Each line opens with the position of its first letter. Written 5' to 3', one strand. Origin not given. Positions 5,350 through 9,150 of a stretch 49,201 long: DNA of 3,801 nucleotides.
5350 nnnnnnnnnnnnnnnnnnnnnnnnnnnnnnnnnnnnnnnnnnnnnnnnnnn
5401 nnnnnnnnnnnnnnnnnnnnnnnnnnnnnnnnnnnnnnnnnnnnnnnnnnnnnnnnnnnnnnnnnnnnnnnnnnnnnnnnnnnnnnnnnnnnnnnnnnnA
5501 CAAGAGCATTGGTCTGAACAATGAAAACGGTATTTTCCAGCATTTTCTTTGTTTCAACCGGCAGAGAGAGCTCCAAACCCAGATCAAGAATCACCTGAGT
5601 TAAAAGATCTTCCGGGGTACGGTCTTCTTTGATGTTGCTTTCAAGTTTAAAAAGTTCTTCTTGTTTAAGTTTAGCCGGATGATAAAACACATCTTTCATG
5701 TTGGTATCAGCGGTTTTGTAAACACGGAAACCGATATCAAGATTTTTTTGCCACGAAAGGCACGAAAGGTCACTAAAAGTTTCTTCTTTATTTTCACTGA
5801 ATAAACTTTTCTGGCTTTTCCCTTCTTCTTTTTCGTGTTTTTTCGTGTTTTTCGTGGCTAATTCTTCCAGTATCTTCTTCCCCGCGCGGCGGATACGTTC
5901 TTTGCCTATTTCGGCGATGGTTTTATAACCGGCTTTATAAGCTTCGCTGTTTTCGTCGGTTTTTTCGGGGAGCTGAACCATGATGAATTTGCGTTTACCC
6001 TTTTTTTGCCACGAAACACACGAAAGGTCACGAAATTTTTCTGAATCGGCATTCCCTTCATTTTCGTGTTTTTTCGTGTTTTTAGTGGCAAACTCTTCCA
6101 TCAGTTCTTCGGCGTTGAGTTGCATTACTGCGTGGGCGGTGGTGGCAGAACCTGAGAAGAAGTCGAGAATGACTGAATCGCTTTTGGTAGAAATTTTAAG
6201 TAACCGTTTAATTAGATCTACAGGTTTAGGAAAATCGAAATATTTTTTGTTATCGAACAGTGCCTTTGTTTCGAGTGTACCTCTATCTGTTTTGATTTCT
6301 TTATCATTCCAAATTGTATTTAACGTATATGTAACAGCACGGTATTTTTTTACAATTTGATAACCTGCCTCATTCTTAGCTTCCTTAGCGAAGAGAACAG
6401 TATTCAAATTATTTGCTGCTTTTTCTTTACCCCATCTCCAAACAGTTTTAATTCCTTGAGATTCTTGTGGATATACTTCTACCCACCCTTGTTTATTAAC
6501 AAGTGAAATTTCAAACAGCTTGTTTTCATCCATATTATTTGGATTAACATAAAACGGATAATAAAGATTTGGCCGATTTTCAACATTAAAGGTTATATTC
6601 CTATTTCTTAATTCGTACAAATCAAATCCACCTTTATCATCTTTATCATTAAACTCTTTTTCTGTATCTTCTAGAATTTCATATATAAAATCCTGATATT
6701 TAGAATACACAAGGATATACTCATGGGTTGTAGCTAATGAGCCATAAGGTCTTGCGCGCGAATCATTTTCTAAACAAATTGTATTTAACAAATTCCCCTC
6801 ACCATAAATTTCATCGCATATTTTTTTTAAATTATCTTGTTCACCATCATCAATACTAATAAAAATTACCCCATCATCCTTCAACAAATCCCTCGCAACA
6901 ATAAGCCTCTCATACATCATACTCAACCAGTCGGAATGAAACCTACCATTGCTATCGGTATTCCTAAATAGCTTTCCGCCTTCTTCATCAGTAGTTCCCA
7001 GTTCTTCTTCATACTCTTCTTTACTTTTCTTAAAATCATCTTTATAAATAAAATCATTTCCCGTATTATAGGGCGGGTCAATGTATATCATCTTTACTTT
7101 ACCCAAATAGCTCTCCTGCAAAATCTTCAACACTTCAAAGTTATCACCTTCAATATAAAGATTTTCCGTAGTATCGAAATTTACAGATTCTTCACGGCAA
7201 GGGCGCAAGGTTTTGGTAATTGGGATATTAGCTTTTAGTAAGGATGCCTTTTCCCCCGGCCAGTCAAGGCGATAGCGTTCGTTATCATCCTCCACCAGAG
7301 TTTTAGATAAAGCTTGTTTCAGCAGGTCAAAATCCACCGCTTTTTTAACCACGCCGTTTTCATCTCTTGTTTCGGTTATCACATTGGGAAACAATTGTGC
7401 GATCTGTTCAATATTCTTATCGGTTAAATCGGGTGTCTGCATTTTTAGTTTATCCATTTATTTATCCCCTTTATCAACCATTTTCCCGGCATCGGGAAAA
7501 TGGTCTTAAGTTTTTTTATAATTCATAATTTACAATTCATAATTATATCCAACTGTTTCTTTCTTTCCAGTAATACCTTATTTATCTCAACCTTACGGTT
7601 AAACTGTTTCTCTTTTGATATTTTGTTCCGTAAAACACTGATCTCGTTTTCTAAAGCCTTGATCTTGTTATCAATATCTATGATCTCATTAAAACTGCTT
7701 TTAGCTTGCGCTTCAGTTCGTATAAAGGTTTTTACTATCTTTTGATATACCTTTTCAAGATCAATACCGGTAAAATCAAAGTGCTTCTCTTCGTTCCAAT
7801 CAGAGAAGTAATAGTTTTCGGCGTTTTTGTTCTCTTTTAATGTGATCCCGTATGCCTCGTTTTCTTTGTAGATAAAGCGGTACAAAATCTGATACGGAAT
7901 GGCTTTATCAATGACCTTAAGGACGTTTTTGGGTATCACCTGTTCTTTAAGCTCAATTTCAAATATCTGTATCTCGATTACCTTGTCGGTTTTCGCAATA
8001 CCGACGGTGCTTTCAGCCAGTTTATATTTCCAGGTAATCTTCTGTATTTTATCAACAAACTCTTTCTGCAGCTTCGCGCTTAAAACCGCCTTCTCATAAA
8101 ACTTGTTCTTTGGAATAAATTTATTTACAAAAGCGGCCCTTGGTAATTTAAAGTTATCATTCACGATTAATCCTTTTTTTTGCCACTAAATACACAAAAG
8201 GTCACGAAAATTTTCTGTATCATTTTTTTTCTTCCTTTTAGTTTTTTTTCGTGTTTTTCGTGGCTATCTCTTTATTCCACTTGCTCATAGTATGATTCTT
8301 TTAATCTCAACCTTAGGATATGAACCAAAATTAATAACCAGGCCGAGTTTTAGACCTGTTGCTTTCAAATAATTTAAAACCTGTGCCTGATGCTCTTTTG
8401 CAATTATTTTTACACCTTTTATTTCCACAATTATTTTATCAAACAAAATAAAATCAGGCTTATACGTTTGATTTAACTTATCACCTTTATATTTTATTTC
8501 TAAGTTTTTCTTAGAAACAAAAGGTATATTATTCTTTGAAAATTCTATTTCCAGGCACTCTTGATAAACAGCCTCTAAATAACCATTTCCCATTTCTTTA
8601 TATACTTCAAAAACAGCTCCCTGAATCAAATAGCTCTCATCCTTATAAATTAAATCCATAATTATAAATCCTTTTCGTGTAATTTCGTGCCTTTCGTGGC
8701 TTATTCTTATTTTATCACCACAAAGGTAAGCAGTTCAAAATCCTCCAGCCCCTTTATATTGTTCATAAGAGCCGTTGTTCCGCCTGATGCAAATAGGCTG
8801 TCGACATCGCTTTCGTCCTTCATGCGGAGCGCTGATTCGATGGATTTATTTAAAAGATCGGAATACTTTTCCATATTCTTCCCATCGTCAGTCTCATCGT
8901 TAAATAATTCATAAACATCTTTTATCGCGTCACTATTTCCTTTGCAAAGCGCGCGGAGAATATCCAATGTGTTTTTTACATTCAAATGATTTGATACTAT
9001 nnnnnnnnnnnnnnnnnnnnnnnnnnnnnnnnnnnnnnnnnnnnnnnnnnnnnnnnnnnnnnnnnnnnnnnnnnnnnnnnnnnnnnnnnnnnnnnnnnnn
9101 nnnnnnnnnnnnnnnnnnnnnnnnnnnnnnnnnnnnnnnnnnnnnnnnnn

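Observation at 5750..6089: Palindromic mini-element inserted twice in-frame inside the mod methyltransferase gene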

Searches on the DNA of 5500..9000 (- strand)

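Call 23: search_rna_families(source=window, start=5500, end=9000, threshold=evalue, max_evalue=10)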
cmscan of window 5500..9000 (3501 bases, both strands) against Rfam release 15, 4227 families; matches with E-value up to 10: 4.
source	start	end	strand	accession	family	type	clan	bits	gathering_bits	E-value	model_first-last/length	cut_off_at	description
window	5726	5882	+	RF01911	MIR2118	Gene; miRNA;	-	19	85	2.1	1-170/170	no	MIR2118 microRNA precursor family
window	7728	7752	+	RF01355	CRISPR-DR26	Gene; CRISPR;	-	18.7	39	9.7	1-25/25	no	CRISPR RNA direct repeat element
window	6376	6426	+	RF02147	MEG8_3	Gene; lncRNA;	-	13.8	40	3.9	1-66/66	no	Maternally expressed 8 exon 3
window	5625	5671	-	RF01933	bxd_5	Gene; lncRNA;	-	13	50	9.9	1-57/57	no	Bithoraxoid conserved region 5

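Call 89: search_dna_similar(query=window:8167-8281:-, collection=plasmids, mode=distant, max_evalue=0.01, max_rows=15)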
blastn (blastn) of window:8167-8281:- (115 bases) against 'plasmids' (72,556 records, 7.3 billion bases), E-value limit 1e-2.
No match.

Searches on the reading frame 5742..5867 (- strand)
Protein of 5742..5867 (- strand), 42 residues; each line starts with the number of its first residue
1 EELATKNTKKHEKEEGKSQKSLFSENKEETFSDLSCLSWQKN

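Call 79: search_protein_representatives(protein=window:5742-5867:-)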
Query: 42 residues. Proteins with E-value up to 0.001 (for the whole library): 1; up to 1e-10: 0; up to 1e-30: 0. The best 1 are listed.
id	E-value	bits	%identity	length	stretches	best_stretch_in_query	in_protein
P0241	1.1e-04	37.7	69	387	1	1-41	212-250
